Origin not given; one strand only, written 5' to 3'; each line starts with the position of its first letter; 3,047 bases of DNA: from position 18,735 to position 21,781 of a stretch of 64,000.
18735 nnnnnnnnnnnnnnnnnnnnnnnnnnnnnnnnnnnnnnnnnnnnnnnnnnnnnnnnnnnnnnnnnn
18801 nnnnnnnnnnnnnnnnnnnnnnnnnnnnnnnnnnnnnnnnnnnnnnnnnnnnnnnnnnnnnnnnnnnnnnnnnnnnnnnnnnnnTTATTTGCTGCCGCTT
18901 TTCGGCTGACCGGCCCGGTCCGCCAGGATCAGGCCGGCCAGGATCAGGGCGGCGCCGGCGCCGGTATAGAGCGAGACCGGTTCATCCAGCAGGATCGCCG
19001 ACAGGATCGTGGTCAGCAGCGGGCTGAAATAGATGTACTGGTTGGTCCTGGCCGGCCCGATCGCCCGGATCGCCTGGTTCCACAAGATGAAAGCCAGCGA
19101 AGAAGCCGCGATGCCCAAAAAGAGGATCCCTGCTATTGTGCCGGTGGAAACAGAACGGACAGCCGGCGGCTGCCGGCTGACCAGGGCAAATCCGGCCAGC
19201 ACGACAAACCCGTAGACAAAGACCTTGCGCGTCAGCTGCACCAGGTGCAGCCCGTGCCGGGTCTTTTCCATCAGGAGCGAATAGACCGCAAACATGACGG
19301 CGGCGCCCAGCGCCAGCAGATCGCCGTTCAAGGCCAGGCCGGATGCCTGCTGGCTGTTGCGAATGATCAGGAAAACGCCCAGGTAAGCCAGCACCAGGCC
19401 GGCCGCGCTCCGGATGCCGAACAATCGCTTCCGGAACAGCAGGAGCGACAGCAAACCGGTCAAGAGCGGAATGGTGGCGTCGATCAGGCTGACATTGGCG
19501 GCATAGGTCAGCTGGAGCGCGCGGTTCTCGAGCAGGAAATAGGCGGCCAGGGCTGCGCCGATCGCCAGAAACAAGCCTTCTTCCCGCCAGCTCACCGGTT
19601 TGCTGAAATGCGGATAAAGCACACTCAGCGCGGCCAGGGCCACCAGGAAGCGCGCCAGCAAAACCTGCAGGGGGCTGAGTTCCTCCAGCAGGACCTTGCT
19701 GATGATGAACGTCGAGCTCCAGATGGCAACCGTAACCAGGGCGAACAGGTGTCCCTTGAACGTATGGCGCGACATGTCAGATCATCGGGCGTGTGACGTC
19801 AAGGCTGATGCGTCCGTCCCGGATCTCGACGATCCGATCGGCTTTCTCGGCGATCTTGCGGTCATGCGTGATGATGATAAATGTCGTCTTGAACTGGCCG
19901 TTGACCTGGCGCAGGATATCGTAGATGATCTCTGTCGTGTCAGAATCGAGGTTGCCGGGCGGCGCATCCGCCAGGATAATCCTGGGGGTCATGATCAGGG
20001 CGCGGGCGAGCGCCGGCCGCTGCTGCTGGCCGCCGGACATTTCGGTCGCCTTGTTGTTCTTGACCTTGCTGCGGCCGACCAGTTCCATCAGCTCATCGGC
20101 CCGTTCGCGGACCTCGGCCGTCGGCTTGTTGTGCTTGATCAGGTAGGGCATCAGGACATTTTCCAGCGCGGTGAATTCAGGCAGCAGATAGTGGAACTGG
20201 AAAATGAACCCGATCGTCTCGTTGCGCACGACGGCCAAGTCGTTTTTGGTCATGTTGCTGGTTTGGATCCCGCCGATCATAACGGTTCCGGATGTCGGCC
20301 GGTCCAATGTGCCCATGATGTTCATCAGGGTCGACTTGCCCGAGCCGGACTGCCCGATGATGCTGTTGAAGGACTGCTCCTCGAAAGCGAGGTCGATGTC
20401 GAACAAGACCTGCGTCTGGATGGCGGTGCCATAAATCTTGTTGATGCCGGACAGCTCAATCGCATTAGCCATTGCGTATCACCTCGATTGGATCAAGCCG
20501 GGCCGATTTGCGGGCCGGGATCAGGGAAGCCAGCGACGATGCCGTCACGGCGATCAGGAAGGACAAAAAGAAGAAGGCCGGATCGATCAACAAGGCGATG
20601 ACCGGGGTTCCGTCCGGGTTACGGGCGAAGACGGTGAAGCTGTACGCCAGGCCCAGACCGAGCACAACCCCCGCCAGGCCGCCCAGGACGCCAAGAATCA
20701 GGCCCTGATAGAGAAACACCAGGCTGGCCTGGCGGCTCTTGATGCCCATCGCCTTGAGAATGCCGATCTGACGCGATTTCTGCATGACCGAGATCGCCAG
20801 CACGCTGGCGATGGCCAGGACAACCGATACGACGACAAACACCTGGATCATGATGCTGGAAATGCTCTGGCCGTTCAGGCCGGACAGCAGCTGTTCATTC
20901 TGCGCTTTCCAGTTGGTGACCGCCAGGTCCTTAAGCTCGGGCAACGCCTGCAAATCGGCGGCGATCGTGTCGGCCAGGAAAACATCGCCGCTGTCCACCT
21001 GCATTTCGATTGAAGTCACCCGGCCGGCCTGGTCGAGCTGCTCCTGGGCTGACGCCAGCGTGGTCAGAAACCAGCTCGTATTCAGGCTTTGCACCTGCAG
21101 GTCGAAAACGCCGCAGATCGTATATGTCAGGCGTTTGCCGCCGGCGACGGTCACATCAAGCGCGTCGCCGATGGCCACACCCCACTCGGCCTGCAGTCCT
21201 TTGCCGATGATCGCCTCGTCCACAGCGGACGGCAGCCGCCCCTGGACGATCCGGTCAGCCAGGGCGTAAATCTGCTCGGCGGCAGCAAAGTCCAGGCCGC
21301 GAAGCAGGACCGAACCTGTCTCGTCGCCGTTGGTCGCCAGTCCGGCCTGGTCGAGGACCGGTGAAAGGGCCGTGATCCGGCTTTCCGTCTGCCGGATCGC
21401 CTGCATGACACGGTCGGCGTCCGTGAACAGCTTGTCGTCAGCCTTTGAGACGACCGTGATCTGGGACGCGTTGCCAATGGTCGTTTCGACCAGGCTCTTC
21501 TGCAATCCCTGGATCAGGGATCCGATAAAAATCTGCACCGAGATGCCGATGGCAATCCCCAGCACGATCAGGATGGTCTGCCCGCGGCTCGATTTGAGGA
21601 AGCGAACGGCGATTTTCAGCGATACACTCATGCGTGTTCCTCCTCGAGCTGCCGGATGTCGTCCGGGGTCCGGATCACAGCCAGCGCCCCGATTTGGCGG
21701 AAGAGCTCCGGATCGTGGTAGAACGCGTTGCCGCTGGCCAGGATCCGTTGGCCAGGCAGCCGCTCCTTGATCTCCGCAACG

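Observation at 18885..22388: Stand-alone B12-binding protein translationally coupled to a MacB/FtsX-type ABC transporter and a DMT transporter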

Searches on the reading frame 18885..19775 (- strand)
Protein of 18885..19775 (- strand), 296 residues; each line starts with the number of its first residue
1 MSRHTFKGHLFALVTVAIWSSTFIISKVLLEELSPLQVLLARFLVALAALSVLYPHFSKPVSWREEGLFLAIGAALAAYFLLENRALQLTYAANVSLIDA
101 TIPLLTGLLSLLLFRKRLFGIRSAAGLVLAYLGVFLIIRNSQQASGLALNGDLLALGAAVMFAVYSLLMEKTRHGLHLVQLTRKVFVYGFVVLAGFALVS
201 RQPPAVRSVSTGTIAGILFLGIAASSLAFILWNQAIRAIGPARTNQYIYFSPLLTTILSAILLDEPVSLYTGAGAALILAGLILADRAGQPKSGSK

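Call 3: search_protein_families(library=pfam, proteins=[window:18885-19775:-], max_evalue=0.01)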
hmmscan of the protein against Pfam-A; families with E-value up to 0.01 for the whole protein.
window:18885-19775:- (296 aa): 2 families
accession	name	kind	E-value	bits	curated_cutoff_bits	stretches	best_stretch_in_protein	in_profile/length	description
PF00892.27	EamA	-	1.4e-39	135.9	28.2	2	150-284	2-132/135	EamA-like transporter family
PF16054.10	TMEM72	-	0.0018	18.9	29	0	111-169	8-64/135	Transmembrane protein family 72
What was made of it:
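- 18885..19775 (-): EamA/DMT transporter (296 aa), 1 nt after the ATPase gene. A lineage-specific passenger, not part of the conserved cassette. Pfam EamA (call 3).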

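Call 4: search_protein_families(library=ncbifam, proteins=[window:18885-19775:-], max_evalue=0.01)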
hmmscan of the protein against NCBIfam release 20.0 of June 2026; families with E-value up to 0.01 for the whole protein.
window:18885-19775:- (296 aa): 7 families
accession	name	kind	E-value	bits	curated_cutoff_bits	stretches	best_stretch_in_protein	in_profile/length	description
TIGR00950.1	2A78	equivalog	6.8e-22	78.1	230.2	1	19-283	1-264/264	carboxylate/amino acid/amine transporter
NF050091.1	ArAmAcExpYddG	equivalog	7e-13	48.7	300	1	13-286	11-283/285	aromatic amino acid exporter YddG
NF008676.0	PRK11689.1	equivalog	1.8e-12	47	194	1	10-285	9-287/297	aromatic amino acid DMT transporter YddG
NF008523.0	PRK11453.1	equivalog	5e-09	36.2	472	1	7-284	4-284/299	O-acetylserine/cysteine exporter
NF008432.0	PRK11272.1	equivalog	6.5e-09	35.4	270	1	13-285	15-285/294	drug/metabolite exporter YedA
NF002816.2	PRK02971.1-2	equivalog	0.0018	18.7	99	1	215-285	44-116/120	4-amino-4-deoxy-L-arabinose-phosphoundecaprenol flippase subunit ArnF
NF007767.1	PRK10452.1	equivalog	0.0038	17.4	122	0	208-287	25-103/120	multidrug/spermidine efflux SMR transporter subunit MdtJ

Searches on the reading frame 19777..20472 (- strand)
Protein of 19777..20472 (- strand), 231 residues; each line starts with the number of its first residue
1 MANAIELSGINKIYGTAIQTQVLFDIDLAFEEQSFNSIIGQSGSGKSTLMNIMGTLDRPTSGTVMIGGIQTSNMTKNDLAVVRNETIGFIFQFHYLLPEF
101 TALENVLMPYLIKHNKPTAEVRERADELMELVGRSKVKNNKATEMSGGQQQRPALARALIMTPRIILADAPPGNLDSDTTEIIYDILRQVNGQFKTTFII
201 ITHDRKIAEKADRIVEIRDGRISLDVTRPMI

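Call 3: search_protein_families(library=pfam, proteins=[window:19777-20472:-], max_evalue=0.01)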
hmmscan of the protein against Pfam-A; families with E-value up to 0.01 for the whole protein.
window:19777-20472:- (231 aa): 7 families
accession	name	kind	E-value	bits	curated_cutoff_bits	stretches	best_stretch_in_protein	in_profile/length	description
PF00005.33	ABC_tran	-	4e-27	95.9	25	1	25-171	3-135/137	ABC transporter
PF02463.25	SMC_N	-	6.6e-08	32.7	40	1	128-218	123-212/220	RecF/RecN/SMC N terminal domain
PF13555.12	AAA_29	-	0.0004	20.5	27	1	30-51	19-40/61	P-loop containing region of AAA domain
PF13304.12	AAA_21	-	0.00052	20.6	27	0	35-71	1-50/304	AAA domain, putative AbiEii toxin, Type IV TA system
PF13476.12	AAA_23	-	0.0035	18.5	27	1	25-52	14-38/201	AAA domain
PF03193.22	RsgA_GTPase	-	0.0044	17.3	30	1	25-53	99-126/174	RsgA GTPase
PF13401.12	AAA_22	-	0.0096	16.7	27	0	32-57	4-29/130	AAA domain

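Call 4: search_protein_families(library=ncbifam, proteins=[window:19777-20472:-], max_evalue=0.01)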
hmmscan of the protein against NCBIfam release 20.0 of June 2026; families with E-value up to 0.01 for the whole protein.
window:19777-20472:- (231 aa): 191 families (the best 25 are shown)
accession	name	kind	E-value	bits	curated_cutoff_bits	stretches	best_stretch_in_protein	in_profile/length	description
TIGR02211.1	LolD_lipo_ex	equivalog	1.4e-71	240.5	307.75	1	8-222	5-219/221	lipoprotein-releasing ABC transporter ATP-binding protein LolD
NF008639.0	PRK11629.1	equivalog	3.2e-65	219.8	360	1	16-226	19-228/234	lipoprotein-releasing ABC transporter ATP-binding protein LolD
NF007826.0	PRK10535.1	equivalog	9.8e-57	192.6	966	1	1-225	1-224/648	macrolide ABC transporter ATP-binding protein/permease MacB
TIGR02982.1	heterocyst_DevA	subfamily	4.5e-52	176.8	295.8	1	5-222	2-219/220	ABC exporter ATP-binding subunit, DevA family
NF038007.1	ABC_ATP_DarD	equivalog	7.2e-51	172.7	375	1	6-222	3-218/218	darobactin export ABC transporter ATP-binding protein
NF007879.0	PRK10584.1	equivalog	1.4e-49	168.9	336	1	3-222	5-224/228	putative ABC transporter ATP-binding protein YbbA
TIGR03608.1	L_ocin_972_ABC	subfamily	4.3e-49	166.8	254.85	1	10-217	4-206/206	putative bacteriocin export ABC transporter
TIGR02673.1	FtsE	equivalog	1.1e-48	165.8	264.85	1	5-220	2-213/214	cell division ATP-binding protein FtsE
TIGR02315.1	ABC_phnC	equivalog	4.7e-45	153.9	266.1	1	5-225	2-227/243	phosphonate ABC transporter ATP-binding protein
TIGR00968.1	3a0106s01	subfamily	6.7e-43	146.9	342.75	1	5-223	1-210/237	sulfate ABC transporter ATP-binding protein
NF040933.2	ABC_arch_GlcV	equivalog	1.1e-41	142.9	450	1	5-222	3-220/357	glucose ABC transporter ATP-binding protein GlcV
TIGR04521.1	ECF_ATPase_2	equivalog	2.1e-41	141.9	330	1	5-226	1-227/279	energy-coupling factor transporter ATPase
TIGR02314.1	ABC_MetN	equivalog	2.4e-41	141.9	499.7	1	5-220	2-217/343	methionine ABC transporter ATP-binding protein MetN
NF007027.0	PRK09493.1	equivalog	2.4e-40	138.4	379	1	5-225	2-217/240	glutamine ABC transporter ATP-binding protein GlnQ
TIGR03265.1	PhnT2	equivalog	4.8e-40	137.9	457.7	1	4-223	4-214/353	putative 2-aminoethylphosphonate ABC transporter ATP-binding protein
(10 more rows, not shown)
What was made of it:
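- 19777..20472 (-): ABC ATPase (231 aa, LolD/MacB-NBD-like), overlapping the permease gene by 8 nt. NCBIfam LolD scores 240.5 bits, below the 307.75 cut-off (calls 3, 4).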

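Call 17: find_encoding_contigs(protein=window:19777-20472:-, flank=6000, max_places=6)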
Protein window:19777-20472:- (231 aa): no gene with exactly this product is on record in the collection.
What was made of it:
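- Tried and rejected: The window's exact ATPase sequence is not on record elsewhere (call 17).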

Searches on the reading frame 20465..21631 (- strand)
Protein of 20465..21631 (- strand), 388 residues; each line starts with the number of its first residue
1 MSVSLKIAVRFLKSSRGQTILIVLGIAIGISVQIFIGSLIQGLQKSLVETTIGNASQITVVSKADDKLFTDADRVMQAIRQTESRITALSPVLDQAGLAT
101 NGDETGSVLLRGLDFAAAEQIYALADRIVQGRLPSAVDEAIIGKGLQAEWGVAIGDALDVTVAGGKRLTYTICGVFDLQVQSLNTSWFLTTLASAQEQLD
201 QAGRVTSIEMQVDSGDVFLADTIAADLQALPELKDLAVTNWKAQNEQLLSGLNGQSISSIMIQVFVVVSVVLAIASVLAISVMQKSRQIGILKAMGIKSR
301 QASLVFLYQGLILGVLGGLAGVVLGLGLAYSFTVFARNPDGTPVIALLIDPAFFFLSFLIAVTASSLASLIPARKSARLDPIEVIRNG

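Call 3: search_protein_families(library=pfam, proteins=[window:20465-21631:-], max_evalue=0.01)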
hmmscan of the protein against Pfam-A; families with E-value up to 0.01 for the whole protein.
window:20465-21631:- (388 aa): 2 families
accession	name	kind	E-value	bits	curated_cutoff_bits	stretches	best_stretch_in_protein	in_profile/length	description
PF02687.27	FtsX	-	2.6e-17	63.4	25.5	1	261-381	2-120/120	FtsX-like permease C-terminal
PF12704.14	MacB_PCD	-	6.5e-16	59.7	27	1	19-216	1-195/207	MacB-like periplasmic core domain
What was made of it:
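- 20465..21631 (-): MacB/LolC-type permease (388 aa): TM1, extracytoplasmic MacB_PCD, three C-terminal TM helices. Its start overlaps the B12 gene stop (ATGA). Pfam FtsX and MacB_PCD (call 3).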

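Call 4: search_protein_families(library=ncbifam, proteins=[window:20465-21631:-], max_evalue=0.01)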
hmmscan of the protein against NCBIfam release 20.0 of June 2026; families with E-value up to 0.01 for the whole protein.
window:20465-21631:- (388 aa): 9 families
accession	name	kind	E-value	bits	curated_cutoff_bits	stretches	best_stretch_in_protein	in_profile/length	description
TIGR02212.1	lolCE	equivalog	6.1e-38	130.8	362.45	1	4-387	3-410/411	lipoprotein-releasing ABC transporter permease subunit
NF008357.0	PRK11146.1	exception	3.2e-29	102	439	1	1-385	3-411/414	lipoprotein-releasing ABC transporter permease subunit LolE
TIGR02213.1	lolE_release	exception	1.4e-23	83.4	540.35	1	21-385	26-408/411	lipoprotein-releasing ABC transporter permease subunit LolE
TIGR03434.1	ADOP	subfamily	4.8e-18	64.7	622.3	1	153-387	578-802/803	ADOP family duplicated permease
NF008076.0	PRK10814.1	exception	1.8e-14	53.5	473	1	19-386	27-397/399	lipoprotein-releasing ABC transporter permease subunit LolC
NF007826.0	PRK10535.1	equivalog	1.3e-08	33.6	966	1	264-385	527-645/648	macrolide ABC transporter ATP-binding protein/permease MacB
NF038346.1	FtsX_actino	exception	5.2e-07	29.3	250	1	238-372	162-301/308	permease-like cell division protein FtsX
TIGR00439.2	FtsX_Gneg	equivalog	9e-07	28.4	255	1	195-329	106-240/292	permease-like cell division protein FtsX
NF038347.1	FtsX_Gpos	exception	9.9e-07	28.4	225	1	240-358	152-271/296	permease-like cell division protein FtsX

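Call 33: search_solved_structures(query=window:20465-21631:-, max_evalue=0.001)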
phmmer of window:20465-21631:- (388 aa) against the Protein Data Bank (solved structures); distinct sequences matched with E-value up to 0.001: 13.
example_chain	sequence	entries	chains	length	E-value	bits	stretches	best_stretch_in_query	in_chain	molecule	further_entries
9w37_A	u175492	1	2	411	1.6e-18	70.5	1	3-386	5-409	LolF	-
9w35_A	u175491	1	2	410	1.9e-18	70.3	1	3-386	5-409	LolF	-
7arh_E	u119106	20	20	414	7.9e-18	68.3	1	2-385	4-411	Lipoprotein-releasing system transmembrane protein LolE | Lipoprotein transporter subunit LolE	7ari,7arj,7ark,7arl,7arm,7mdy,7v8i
9w2w_A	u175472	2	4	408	8.4e-18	68.2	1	3-383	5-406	LolF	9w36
7mdx_B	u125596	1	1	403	1.5e-16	64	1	19-381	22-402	Lipoprotein-releasing system transmembrane protein LolE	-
9rli_E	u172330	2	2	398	4.7e-14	55.8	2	2-219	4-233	Lipoprotein-releasing system transmembrane protein LolE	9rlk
7arh_C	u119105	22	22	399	1.5e-11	47.6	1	19-386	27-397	Lipoprotein-releasing ABC transporter permease subunit LolC | Lipo-releasing system transmembrane protein lolC | Lipoprotein-releasing system transmembrane prot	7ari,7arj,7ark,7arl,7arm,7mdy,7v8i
7mdx_A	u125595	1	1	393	1.4e-10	44.5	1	19-383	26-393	Lipoprotein-releasing system transmembrane protein LolC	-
5xu1_M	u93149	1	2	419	1.5e-10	44.3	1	210-386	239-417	ABC transporter permeae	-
5nik_J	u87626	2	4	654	2.2e-10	43.7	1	265-385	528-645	Macrolide export ATP-binding/permease protein MacB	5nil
5gko_A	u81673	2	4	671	1.6e-08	37.7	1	258-385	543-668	Macrolide export ATP-binding/permease protein MacB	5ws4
5lil_A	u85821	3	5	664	3.9e-08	36.4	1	6-385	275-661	Macrolide export ATP-binding/permease protein MacB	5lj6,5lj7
9o9x_C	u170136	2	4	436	1.1e-06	31.6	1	260-333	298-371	ABC transporter permease YtrF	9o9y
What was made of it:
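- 20465..21631 (-): Best solved relatives are LolF, LolE, LolC and MacB (call 33).
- On MacB-type (type VII) ABC transporter: PDB relatives are LolF, LolE, LolC and MacB (calls 3, 33).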

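Call 52: find_related_loci(query=A5, collection=metagenome_contigs, flank=4000)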
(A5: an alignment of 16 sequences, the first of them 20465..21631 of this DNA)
Query A5 (388 aa) in metagenome_contigs; peptide patterns used: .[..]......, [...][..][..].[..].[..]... (x = any residue, [..] = any of these).
600 stretches matched a pattern (row limit reached: there are more); 375 encode a relative of the query (tblastn E <= 1e-3); the best 80 are kept; 80 distinct loci.
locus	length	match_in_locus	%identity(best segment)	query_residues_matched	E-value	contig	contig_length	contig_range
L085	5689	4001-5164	75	1-388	5e-173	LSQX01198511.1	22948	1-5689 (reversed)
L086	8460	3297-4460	68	1-388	3e-169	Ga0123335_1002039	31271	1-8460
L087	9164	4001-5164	68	1-388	3e-169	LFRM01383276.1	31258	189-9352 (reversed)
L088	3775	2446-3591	66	1-388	2e-170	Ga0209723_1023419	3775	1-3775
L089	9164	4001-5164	62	1-388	7e-144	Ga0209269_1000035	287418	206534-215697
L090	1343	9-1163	56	1-387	3e-146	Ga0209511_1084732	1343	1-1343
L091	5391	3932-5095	52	1-388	3e-130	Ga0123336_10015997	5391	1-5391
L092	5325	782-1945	53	1-388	9e-130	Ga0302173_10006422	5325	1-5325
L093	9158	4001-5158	58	1-387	3e-129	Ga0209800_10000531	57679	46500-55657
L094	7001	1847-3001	56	1-388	6e-129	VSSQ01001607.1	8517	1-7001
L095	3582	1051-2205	53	1-388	9e-132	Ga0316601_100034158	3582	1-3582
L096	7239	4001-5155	52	1-388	5e-128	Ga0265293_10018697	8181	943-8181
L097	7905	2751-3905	56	1-388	6e-128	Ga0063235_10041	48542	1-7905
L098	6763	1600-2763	53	1-388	2e-127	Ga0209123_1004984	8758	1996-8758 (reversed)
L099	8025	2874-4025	57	1-387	4e-126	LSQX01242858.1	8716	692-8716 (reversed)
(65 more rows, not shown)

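Call 58: find_homologous_proteins(query=window:20465-21631:-, max_evalue=1e-30)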
Query window:20465-21631:- (388 aa): 3704 proteins with E <= 1e-30 among 8000 candidates; the best 120 are listed.
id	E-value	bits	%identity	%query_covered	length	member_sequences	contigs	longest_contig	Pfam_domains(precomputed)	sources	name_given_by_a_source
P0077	2.1e-213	726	92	100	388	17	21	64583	PF02687.28,PF12704.15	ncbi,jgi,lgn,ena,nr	ncbi:MAG: ABC transporter permease [Clostridiaceae bacterium]|jgi:lipoprotein-releasing system perme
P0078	1.5e-208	710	90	100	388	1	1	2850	PF02687.28,PF12704.15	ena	-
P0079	2.2e-183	627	78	100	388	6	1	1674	PF02687.28,PF12704.15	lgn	-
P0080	4.7e-171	587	75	100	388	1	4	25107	PF02687.28,PF12704.15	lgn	-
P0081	1.3e-170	585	76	100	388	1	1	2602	PF02687.28,PF12704.15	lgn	-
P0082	1.3e-170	585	75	100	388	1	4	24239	PF02687.28,PF12704.15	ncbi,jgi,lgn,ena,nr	ncbi:MAG: ABC transporter permease [Ruminococcaceae bacterium]|jgi:lipoprotein-releasing system perm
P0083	4.4e-169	580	74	100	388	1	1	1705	PF02687.28,PF12704.15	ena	-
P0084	8.6e-162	556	70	100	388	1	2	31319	PF02687.28,PF12704.15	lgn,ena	-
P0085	2.3e-161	555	70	100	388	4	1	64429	PF02687.28,PF12704.15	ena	-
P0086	5.2e-161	554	68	100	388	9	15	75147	PF02687.28,PF12704.15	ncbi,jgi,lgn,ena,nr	ncbi:MAG: ABC transporter permease [Clostridiaceae bacterium]|jgi:lipoprotein-releasing system perme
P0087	4.4e-160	551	69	100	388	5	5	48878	PF02687.28,PF12704.15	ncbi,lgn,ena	-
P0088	2.2e-158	545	68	100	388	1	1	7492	PF02687.28,PF12704.15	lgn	-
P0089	1.5e-157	543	68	100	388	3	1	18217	PF02687.28,PF12704.15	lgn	-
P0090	9.2e-155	533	66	100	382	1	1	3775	PF02687.28,PF12704.15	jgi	-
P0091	1.8e-154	532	68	100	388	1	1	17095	PF02687.28,PF12704.15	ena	-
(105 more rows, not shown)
